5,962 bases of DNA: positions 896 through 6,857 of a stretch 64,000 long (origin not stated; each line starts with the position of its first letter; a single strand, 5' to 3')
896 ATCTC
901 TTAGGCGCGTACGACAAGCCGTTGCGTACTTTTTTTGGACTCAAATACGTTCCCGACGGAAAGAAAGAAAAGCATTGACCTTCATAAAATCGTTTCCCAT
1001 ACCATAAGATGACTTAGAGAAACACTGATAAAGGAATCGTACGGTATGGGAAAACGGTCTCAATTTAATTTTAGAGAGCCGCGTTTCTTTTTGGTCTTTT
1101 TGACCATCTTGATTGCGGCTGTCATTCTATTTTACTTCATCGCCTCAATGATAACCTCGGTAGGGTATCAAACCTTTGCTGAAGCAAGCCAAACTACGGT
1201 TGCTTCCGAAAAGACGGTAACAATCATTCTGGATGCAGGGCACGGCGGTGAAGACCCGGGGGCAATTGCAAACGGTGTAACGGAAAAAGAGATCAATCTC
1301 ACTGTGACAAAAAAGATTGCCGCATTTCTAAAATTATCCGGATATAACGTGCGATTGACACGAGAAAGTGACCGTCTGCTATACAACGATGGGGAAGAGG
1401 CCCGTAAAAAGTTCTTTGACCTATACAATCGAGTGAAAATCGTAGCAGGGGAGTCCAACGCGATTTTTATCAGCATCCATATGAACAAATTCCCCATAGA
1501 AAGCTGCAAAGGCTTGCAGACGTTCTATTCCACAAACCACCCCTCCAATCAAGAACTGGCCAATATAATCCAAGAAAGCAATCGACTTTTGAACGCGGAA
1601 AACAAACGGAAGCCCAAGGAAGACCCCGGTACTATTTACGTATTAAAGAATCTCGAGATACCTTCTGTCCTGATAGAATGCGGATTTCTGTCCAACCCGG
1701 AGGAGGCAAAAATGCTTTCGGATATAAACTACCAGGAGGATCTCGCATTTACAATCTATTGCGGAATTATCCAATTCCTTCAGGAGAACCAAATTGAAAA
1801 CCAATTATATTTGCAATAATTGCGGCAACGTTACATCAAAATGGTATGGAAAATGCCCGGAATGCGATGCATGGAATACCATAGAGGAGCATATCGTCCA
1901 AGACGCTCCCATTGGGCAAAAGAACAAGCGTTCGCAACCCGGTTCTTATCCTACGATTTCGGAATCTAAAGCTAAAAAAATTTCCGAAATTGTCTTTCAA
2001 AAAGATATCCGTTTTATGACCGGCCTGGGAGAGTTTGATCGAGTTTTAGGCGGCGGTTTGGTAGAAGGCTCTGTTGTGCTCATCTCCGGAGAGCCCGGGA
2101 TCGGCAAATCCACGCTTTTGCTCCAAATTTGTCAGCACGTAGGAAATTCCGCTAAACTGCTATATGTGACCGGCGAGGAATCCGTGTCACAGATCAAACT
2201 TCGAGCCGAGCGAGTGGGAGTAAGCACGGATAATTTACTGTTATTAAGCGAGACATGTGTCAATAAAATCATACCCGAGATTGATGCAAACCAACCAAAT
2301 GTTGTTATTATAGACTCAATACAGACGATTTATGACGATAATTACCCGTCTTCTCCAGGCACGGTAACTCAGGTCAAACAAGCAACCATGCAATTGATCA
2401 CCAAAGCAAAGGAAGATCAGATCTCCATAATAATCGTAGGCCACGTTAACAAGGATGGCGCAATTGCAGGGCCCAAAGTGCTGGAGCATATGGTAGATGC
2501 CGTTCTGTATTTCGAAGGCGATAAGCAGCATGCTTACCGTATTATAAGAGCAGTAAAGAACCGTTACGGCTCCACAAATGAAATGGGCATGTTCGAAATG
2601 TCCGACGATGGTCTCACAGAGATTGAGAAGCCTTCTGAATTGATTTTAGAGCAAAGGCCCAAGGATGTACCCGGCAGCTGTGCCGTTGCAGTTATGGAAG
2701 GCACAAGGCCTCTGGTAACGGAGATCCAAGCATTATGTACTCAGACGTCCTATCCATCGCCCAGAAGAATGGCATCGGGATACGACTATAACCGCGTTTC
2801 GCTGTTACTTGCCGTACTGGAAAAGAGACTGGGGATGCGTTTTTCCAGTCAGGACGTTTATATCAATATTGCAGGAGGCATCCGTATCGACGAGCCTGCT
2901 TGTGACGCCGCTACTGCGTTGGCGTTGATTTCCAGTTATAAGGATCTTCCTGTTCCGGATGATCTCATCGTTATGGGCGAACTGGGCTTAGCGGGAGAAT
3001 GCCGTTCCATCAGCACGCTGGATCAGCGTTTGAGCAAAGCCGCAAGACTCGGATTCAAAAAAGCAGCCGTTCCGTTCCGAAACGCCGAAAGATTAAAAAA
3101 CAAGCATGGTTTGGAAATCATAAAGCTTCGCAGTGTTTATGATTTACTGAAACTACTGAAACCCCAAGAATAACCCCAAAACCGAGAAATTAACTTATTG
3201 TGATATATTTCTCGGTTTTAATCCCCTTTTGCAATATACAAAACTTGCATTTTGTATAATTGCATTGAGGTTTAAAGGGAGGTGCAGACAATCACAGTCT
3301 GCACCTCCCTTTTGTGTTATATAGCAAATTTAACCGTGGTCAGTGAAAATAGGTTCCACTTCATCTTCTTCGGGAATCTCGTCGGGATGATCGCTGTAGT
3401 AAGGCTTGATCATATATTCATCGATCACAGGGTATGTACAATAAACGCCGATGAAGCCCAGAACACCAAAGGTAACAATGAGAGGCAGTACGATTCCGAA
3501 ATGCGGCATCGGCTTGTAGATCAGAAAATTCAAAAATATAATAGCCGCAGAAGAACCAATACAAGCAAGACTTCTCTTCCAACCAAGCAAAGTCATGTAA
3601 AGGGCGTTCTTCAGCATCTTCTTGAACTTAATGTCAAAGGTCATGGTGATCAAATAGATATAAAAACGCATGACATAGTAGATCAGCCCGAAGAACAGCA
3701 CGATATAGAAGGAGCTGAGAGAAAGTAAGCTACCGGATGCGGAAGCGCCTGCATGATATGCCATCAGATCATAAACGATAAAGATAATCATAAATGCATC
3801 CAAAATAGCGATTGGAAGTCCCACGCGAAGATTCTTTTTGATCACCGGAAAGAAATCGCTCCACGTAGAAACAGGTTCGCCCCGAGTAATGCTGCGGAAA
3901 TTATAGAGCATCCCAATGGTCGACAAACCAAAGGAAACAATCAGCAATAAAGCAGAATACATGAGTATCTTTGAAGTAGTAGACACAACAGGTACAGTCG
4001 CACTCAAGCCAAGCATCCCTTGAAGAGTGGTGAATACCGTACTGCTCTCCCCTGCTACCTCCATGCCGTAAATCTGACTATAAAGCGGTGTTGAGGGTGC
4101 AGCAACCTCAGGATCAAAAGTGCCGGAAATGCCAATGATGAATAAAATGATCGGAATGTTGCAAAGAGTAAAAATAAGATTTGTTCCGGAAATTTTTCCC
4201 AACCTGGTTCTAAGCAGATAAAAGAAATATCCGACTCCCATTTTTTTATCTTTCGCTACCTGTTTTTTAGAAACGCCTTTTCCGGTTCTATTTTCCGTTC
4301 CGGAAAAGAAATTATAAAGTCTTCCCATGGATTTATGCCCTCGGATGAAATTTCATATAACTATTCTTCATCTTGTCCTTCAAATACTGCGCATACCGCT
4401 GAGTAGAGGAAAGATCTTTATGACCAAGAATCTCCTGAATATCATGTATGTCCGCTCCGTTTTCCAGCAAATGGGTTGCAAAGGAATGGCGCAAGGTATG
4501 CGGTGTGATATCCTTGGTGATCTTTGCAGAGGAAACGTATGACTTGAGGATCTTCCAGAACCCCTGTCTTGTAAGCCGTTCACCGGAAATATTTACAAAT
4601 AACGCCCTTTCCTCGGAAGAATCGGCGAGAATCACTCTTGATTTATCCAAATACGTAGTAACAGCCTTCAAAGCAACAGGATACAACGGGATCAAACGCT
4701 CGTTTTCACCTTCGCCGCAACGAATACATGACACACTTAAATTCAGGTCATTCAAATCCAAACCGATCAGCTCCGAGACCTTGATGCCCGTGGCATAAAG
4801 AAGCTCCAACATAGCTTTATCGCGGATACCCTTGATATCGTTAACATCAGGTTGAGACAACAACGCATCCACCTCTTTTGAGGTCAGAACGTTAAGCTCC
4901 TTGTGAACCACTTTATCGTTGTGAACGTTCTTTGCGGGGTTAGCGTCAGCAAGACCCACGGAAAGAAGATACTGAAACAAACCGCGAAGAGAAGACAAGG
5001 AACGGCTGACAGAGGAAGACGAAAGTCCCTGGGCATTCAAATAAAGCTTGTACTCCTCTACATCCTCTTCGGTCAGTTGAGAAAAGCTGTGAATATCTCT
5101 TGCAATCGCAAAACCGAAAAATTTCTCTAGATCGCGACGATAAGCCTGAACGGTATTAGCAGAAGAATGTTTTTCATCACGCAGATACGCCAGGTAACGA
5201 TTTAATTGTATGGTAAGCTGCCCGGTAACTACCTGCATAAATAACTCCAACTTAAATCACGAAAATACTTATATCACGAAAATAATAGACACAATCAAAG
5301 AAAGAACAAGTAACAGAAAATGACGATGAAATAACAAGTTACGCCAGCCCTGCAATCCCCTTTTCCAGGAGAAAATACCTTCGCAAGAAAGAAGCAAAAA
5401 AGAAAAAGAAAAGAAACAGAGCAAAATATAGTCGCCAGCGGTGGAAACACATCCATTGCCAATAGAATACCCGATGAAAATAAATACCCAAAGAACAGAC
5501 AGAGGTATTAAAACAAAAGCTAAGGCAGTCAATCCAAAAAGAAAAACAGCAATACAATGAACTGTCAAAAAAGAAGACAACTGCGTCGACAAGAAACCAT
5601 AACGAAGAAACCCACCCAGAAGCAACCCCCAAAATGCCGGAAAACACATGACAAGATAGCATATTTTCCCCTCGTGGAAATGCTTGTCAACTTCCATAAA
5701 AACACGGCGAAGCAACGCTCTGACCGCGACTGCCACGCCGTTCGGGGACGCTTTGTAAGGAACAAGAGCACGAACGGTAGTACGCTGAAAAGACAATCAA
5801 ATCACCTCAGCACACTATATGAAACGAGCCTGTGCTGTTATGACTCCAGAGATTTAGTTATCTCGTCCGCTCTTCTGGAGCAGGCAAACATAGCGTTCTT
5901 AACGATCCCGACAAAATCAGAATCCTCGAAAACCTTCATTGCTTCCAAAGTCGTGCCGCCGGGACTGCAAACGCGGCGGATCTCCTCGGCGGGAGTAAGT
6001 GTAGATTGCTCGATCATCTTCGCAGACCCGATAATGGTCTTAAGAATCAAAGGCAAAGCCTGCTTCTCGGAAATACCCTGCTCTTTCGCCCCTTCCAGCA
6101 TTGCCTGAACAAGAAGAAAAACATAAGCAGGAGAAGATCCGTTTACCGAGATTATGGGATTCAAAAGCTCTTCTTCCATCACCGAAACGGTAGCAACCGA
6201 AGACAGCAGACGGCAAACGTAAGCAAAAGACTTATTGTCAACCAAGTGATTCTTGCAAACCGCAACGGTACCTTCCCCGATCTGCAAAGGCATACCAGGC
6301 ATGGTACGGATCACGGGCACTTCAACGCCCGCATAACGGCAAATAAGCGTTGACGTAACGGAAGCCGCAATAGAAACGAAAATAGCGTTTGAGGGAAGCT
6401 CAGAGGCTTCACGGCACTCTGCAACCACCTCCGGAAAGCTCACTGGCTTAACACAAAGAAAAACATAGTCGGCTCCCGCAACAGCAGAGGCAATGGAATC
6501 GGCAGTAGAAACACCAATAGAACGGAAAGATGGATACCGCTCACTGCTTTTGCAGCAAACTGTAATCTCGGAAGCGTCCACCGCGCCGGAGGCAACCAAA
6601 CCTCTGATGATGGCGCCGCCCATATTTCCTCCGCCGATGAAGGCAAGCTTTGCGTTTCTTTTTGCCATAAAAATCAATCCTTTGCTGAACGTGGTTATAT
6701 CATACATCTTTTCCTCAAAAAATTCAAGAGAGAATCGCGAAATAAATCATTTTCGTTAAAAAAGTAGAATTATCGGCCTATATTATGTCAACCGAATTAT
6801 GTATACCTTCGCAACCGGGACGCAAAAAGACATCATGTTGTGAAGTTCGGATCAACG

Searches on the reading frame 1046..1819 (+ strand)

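Call 62: search_protein_families(library=pfam, proteins=[window:1046-1819:+], max_evalue=0.00001)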
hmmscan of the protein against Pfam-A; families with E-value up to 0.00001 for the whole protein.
window:1046-1819:+ (257 aa): 1 family
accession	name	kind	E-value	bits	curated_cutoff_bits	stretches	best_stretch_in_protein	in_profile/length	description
PF01520.23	Amidase_3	-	4.8e-46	157.4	27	1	60-242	1-173/174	N-acetylmuramoyl-L-alanine amidase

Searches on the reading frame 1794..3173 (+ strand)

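Call 62: search_protein_families(library=pfam, proteins=[window:1794-3173:+], max_evalue=0.00001)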
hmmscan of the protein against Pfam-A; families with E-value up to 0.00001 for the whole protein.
window:1794-3173:+ (459 aa): 7 families
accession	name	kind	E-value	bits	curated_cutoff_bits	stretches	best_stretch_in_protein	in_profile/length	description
PF06745.19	ATPase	-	8.2e-18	65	26.6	1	76-148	3-77/231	KaiC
PF18073.7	Zn_ribbon_LapB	-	3.8e-13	49.3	25.7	1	5-32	1-28/28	Rubredoxin metal binding domain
PF13481.12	AAA_25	-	2.8e-12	47.1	27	1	84-223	25-195/195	AAA domain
PF13541.12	ChlI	-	4.3e-09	36.7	27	1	345-430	35-121/121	Subunit ChlI of Mg-chelatase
PF00004.35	AAA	-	3.6e-08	34.4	21.2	1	95-223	1-113/131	ATPase family associated with various cellular activities (AAA)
PF03796.21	DnaB_C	-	8e-08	32.4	27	0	76-137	4-66/255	DnaB-like helicase C terminal domain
PF05362.19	Lon_C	-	3.4e-07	30.5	21.1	1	349-452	90-199/205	Lon protease (S16) C-terminal proteolytic domain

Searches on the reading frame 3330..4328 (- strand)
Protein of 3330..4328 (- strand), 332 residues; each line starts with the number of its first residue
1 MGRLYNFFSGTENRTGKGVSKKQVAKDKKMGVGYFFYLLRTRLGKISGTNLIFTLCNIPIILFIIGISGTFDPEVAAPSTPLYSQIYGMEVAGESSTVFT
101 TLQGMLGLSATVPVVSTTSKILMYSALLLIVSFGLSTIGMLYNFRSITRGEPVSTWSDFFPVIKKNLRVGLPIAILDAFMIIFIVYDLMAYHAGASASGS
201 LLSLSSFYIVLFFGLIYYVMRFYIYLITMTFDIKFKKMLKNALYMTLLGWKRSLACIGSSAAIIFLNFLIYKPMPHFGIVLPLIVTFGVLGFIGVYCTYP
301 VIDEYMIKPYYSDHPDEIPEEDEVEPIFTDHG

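Call 62: search_protein_families(library=pfam, proteins=[window:3330-4328:-], max_evalue=0.00001)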
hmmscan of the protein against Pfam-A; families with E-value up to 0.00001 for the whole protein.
window:3330-4328:- (332 aa): 0 families

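Call 75: search_protein_families(library=ncbifam, proteins=[window:3330-4328:-], max_evalue=0.05)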
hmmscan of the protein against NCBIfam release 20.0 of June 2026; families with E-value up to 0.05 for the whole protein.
window:3330-4328:- (332 aa): 1 family
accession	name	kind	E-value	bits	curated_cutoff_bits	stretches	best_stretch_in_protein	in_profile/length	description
NF052431.1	MusI_fam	subfamily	1.4e-05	25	160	1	123-269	24-168/194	MusI family membrane protein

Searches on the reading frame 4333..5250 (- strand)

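Call 62: search_protein_families(library=pfam, proteins=[window:4333-5250:-], max_evalue=0.00001)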
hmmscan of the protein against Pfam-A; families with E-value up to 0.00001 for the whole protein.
window:4333-5250:- (305 aa): 4 families
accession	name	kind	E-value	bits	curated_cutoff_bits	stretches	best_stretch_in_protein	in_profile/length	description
PF00589.27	Phage_integrase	-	8.8e-45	153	27.1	1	121-289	2-168/172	Phage integrase family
PF02899.23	Phage_int_SAM_1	-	1.5e-19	70.5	22.3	1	16-97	1-81/83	Phage integrase, N-terminal SAM-like domain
PF13102.12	Phage_int_SAM_5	-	9.9e-10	39.1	22.3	1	24-107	10-94/98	Phage integrase SAM-like domain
PF13495.12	Phage_int_SAM_4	-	2.9e-08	34.4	27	1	21-97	7-80/85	Phage integrase, N-terminal SAM-like domain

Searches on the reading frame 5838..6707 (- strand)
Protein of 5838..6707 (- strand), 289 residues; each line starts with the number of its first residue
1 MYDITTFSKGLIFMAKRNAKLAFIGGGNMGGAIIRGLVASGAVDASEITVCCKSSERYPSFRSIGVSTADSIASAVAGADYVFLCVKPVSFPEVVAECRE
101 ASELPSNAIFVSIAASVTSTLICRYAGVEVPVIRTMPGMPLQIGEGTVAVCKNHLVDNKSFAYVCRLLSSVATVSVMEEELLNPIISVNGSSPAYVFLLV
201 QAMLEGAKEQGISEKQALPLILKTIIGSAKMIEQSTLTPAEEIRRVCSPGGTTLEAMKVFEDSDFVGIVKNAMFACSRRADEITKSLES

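Call 62: search_protein_families(library=pfam, proteins=[window:5838-6707:-], max_evalue=0.00001)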
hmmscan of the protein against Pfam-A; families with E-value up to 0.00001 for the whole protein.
window:5838-6707:- (289 aa): 3 families
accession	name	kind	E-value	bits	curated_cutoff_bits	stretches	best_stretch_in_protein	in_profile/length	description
PF14748.11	P5CR_dimer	-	1.4e-30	106.1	25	1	179-282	1-104/105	Pyrroline-5-carboxylate reductase dimerisation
PF03807.23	F420_oxidored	-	3.5e-16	60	21.6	1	20-115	1-93/94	NADP oxidoreductase coenzyme F420-dependent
PF03446.21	NAD_binding_2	-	9.1e-06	26.2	21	0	20-88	1-65/161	NAD binding domain of 6-phosphogluconate dehydrogenase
